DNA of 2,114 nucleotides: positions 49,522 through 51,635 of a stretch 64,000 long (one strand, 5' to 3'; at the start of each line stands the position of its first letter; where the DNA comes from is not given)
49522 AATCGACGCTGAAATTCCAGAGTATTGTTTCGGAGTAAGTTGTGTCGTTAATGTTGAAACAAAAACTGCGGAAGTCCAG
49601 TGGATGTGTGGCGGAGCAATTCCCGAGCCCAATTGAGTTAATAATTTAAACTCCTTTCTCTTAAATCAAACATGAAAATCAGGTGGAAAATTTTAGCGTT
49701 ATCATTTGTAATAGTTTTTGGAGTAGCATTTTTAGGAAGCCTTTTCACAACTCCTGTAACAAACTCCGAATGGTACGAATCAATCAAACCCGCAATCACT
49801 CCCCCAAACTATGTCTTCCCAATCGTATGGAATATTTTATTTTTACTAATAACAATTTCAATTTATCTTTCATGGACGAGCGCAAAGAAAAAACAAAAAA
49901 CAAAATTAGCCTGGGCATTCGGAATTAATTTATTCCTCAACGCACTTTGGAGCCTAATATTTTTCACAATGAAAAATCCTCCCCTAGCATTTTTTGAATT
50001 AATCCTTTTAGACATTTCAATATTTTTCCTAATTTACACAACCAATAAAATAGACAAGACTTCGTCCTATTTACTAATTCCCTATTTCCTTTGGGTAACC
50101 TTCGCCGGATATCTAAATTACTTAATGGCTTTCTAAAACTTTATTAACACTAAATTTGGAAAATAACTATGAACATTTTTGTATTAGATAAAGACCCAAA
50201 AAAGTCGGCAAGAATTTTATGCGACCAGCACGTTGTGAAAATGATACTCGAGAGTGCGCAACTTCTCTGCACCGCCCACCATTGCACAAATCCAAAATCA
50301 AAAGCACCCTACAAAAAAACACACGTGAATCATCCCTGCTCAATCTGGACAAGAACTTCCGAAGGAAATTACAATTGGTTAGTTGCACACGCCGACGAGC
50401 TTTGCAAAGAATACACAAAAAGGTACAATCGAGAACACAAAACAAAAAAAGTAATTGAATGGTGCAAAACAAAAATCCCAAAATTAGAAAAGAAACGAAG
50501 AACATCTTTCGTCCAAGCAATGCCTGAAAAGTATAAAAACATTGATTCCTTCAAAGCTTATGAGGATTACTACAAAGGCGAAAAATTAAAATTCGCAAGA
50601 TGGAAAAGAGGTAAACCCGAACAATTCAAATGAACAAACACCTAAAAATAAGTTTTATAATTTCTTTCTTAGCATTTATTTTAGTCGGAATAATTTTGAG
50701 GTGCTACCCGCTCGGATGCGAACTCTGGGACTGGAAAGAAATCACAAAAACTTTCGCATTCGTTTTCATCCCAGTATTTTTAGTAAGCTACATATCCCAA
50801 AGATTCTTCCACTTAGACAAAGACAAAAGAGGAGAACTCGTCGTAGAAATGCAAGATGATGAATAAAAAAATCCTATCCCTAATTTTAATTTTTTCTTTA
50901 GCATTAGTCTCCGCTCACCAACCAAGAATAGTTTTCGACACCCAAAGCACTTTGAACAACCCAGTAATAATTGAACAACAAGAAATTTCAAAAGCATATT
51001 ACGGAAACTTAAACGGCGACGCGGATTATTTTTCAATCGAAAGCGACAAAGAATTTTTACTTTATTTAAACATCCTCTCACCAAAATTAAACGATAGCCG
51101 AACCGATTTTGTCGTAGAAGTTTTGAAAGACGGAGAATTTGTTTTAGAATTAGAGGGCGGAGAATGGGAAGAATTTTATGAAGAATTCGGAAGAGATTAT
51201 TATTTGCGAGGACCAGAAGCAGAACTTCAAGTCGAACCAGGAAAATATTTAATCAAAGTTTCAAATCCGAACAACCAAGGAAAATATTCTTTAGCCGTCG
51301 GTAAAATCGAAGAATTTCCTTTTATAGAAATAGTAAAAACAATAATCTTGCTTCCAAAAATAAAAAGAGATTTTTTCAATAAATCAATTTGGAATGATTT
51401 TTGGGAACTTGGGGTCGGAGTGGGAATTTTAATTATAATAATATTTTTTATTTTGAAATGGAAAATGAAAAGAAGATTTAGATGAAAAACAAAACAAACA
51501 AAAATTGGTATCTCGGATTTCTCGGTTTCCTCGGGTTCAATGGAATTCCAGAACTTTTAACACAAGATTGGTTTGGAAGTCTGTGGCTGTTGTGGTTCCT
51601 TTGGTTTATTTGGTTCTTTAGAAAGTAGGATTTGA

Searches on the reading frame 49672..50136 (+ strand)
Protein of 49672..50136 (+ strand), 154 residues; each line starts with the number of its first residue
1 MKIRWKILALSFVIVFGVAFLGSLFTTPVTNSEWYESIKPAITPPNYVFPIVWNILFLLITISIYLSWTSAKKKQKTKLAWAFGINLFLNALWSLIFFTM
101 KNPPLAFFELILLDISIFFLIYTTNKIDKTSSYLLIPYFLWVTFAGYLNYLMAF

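Call 59: search_protein_families(library=pfam, proteins=[window:49672-50136:+], max_evalue=0.01)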
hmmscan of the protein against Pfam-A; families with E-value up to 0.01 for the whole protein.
window:49672-50136:+ (154 aa): 1 family
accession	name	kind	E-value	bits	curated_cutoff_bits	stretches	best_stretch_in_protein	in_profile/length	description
PF03073.20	TspO_MBR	-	1.3e-39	135.7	24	1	13-152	3-143/145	TspO/MBR family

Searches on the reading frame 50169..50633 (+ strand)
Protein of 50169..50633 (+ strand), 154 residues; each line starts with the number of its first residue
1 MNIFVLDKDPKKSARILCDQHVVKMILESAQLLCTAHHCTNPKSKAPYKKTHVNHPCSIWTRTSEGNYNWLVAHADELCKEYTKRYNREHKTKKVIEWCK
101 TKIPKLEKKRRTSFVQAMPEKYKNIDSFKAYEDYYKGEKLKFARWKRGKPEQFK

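Call 59: search_protein_families(library=pfam, proteins=[window:50169-50633:+], max_evalue=0.01)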
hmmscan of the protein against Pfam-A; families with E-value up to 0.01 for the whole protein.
window:50169-50633:+ (154 aa): 1 family
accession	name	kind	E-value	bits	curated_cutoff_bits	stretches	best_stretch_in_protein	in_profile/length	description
PF03013.19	Pyr_excise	-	2.3e-11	44.4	23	1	1-92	1-79/81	Pyrimidine dimer DNA glycosylase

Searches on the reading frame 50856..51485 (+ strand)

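Call 59: search_protein_families(library=pfam, proteins=[window:50856-51485:+], max_evalue=0.01)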
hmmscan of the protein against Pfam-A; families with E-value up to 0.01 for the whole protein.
window:50856-51485:+ (209 aa): 0 families

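Call 92: search_protein_families(library=pfam, proteins=[window:50856-51485:+], max_evalue=1)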
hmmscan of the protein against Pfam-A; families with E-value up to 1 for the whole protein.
window:50856-51485:+ (209 aa): 1 family
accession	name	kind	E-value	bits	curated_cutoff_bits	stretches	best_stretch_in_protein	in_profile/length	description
PF04341.17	DUF485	-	0.14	12.6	28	1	164-202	32-69/88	Protein of unknown function, DUF485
